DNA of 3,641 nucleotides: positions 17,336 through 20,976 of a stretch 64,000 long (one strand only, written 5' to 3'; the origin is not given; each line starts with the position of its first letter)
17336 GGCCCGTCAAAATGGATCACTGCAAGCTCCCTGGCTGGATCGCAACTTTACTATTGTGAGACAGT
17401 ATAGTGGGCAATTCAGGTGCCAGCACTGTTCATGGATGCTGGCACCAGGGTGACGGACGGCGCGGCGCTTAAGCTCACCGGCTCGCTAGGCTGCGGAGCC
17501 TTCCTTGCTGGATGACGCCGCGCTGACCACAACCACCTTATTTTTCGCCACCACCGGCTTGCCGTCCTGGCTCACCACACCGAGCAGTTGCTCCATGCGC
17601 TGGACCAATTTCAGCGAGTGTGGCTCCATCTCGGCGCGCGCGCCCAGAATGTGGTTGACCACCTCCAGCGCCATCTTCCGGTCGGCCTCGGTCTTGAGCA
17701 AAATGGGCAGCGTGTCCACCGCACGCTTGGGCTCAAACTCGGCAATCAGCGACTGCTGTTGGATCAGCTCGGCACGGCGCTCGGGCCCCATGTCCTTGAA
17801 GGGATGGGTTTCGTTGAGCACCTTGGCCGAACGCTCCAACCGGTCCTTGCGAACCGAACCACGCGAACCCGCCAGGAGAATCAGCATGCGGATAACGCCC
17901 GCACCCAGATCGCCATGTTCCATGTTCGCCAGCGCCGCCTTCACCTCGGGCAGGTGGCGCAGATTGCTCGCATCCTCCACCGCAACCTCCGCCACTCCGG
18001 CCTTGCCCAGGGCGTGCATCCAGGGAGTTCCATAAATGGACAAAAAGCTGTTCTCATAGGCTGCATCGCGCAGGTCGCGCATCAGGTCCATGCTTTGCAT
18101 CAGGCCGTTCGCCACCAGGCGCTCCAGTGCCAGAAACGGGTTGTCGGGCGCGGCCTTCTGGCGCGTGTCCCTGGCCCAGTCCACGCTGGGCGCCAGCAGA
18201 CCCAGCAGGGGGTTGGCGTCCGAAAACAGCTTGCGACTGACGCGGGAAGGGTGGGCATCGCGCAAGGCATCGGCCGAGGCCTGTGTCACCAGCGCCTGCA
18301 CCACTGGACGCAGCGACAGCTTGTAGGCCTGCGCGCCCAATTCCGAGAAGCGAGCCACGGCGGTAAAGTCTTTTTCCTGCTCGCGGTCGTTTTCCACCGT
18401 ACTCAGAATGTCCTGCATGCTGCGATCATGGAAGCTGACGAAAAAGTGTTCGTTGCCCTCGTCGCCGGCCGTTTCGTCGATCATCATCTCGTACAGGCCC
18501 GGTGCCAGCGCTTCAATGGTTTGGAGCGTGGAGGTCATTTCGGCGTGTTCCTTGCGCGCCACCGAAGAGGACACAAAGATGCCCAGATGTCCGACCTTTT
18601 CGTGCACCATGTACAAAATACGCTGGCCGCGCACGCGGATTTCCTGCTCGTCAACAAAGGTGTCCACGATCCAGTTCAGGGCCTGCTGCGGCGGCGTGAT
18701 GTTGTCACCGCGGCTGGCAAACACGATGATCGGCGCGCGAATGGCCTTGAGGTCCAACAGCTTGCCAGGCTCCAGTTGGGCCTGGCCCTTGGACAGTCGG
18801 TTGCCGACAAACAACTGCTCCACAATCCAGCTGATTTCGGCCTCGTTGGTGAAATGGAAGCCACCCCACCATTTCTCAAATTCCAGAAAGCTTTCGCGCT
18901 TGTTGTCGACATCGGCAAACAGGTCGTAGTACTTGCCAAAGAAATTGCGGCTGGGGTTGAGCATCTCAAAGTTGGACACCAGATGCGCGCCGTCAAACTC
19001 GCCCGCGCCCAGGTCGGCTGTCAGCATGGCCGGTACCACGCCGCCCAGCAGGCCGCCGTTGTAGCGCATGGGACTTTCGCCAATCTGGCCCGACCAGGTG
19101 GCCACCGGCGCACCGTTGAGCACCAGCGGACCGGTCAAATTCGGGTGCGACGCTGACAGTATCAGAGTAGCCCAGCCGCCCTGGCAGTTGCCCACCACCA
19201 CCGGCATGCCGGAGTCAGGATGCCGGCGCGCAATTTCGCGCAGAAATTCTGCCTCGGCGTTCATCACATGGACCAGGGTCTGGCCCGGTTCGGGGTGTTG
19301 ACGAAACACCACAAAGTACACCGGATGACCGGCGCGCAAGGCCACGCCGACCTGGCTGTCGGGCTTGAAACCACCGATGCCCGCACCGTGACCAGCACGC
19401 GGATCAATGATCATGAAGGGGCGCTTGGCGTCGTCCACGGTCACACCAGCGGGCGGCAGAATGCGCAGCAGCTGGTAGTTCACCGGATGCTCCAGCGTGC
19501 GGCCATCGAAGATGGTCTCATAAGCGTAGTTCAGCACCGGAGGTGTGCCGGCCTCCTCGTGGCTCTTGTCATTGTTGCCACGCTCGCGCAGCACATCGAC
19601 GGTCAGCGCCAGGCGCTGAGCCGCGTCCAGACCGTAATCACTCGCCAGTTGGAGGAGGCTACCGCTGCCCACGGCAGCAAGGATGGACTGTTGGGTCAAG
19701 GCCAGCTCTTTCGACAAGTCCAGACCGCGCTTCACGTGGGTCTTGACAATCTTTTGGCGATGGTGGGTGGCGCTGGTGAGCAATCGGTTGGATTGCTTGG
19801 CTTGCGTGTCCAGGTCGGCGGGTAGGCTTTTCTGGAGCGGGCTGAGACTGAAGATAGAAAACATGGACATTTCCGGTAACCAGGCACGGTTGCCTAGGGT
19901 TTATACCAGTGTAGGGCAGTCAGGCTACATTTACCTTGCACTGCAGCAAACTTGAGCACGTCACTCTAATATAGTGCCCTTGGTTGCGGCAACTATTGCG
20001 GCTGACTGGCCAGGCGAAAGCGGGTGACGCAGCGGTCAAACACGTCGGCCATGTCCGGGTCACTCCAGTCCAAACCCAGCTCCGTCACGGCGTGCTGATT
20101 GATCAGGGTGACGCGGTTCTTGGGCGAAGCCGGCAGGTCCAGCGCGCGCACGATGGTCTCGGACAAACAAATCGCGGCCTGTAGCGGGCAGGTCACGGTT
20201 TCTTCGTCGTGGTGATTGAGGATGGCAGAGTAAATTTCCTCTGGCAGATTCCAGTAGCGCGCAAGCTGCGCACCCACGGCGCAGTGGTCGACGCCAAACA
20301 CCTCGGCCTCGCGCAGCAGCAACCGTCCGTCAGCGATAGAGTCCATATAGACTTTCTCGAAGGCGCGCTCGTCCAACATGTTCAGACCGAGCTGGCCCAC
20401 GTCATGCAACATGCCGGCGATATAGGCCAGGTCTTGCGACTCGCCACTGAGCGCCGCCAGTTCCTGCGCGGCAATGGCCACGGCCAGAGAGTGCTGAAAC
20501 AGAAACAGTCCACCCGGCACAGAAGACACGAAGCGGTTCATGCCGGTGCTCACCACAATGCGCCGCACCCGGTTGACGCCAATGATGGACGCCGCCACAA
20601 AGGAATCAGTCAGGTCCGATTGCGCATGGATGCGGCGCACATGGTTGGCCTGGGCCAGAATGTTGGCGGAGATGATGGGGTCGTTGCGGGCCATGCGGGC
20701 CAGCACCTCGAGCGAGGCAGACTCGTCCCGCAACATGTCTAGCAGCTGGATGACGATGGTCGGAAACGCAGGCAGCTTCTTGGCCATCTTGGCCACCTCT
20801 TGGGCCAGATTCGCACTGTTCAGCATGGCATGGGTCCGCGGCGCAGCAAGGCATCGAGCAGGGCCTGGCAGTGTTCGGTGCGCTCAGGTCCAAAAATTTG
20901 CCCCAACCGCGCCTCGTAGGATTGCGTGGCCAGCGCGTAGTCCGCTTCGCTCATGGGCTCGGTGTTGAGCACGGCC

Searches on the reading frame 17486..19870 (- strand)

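Call 70: search_protein_families(library=pfam, proteins=[window:17486-19870:-], max_evalue=0.00001)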
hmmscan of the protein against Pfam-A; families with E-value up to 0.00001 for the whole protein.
window:17486-19870:- (794 aa): 1 family
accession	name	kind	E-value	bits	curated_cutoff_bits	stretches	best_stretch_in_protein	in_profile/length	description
PF11339.14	DUF3141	-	4.6e-229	762.3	29.7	1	82-627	1-552/582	Protein of unknown function (DUF3141)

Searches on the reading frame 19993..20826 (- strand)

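Call 70: search_protein_families(library=pfam, proteins=[window:19993-20826:-], max_evalue=0.00001)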
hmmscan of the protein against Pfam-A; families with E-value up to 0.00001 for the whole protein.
window:19993-20826:- (277 aa): 2 families
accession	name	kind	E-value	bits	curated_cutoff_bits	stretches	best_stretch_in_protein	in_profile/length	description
PF08668.18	HDOD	-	2.4e-36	125.5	22.9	1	18-207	1-195/196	HDOD domain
PF01966.28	HD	-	6.5e-12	46.2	22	1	110-226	2-107/116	HD domain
